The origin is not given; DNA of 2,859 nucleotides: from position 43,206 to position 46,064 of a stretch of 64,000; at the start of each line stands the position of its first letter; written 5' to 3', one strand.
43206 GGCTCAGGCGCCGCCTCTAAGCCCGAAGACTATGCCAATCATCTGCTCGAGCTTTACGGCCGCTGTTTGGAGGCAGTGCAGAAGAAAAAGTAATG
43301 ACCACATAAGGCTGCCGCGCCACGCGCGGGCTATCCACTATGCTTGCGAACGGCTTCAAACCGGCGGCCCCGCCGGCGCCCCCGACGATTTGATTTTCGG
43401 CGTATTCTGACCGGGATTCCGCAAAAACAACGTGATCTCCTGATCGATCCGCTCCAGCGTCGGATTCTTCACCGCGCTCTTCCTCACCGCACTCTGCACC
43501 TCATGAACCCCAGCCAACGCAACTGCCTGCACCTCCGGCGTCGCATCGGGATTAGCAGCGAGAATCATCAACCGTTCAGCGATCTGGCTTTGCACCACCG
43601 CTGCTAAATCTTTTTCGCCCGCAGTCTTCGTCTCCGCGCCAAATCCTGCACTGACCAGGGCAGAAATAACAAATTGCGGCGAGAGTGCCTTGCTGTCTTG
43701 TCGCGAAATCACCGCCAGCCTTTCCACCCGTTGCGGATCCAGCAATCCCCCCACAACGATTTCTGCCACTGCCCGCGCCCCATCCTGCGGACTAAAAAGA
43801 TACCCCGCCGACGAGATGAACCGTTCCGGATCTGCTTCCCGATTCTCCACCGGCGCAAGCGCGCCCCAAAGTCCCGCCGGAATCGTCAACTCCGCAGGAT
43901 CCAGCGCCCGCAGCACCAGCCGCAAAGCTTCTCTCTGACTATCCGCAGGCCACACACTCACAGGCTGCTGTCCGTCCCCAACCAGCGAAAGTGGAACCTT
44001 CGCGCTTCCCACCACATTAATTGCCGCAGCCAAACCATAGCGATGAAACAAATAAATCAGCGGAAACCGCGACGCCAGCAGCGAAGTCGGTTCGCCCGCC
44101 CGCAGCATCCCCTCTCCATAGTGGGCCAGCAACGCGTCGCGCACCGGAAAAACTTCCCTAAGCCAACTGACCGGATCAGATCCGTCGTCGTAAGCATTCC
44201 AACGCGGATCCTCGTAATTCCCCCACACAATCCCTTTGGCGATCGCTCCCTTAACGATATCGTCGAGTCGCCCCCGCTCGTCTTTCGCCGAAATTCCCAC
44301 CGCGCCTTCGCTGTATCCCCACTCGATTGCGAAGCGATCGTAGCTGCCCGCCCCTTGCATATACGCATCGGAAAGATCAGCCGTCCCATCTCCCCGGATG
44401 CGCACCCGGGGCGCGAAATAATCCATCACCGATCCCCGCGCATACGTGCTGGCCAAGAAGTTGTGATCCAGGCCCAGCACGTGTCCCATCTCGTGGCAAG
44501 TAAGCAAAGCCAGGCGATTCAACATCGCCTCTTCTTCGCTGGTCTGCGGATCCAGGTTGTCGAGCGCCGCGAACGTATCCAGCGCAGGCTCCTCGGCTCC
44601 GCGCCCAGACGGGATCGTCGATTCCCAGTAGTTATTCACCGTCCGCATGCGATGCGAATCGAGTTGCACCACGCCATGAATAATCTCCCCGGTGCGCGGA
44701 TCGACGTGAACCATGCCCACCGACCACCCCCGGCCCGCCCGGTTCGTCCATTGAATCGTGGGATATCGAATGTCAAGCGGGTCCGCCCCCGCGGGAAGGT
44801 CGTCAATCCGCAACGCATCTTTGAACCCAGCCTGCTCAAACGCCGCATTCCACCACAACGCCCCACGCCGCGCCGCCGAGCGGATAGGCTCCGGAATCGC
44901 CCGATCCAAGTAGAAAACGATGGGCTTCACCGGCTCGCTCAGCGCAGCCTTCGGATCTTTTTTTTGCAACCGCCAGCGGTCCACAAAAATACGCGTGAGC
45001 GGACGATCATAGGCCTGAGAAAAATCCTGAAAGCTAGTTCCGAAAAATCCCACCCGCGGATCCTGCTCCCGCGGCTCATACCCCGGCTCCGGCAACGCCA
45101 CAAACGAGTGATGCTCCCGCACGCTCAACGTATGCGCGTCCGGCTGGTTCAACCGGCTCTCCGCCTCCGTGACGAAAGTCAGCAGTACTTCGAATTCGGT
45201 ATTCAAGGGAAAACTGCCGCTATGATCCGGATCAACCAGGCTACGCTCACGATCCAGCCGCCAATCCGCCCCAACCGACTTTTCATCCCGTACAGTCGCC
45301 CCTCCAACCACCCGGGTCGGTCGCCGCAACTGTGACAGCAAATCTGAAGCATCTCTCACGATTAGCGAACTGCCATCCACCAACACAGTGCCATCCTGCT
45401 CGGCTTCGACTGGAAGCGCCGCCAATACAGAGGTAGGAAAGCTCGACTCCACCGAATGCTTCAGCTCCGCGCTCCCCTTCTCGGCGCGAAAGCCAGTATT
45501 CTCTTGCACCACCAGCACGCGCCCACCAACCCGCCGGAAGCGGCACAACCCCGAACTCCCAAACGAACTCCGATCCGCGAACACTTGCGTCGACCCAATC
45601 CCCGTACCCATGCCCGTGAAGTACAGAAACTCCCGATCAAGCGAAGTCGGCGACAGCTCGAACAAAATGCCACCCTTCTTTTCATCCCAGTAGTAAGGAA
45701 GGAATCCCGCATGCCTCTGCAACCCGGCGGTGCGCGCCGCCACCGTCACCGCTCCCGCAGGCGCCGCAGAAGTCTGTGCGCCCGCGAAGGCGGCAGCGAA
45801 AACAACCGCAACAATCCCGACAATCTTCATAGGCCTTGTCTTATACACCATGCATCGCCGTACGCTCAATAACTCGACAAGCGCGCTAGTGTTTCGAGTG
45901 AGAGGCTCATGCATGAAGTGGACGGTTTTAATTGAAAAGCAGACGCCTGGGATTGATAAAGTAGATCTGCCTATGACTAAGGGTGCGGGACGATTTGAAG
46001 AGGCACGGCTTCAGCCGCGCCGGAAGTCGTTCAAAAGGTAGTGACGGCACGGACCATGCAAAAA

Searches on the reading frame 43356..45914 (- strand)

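Call 99: search_protein_families(library=pfam, proteins=[window:43356-45914:-], max_evalue=0.0001)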
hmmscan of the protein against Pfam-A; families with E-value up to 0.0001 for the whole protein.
window:43356-45914:- (852 aa): 2 families
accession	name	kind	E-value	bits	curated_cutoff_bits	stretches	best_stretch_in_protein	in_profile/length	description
PF16313.11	DUF4953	-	8e-49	167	24.2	1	459-756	4-308/316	Met-zincin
PF17148.9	DUF5117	-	3.5e-29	102.4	27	1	122-319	7-189/189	Domain of unknown function (DUF5117)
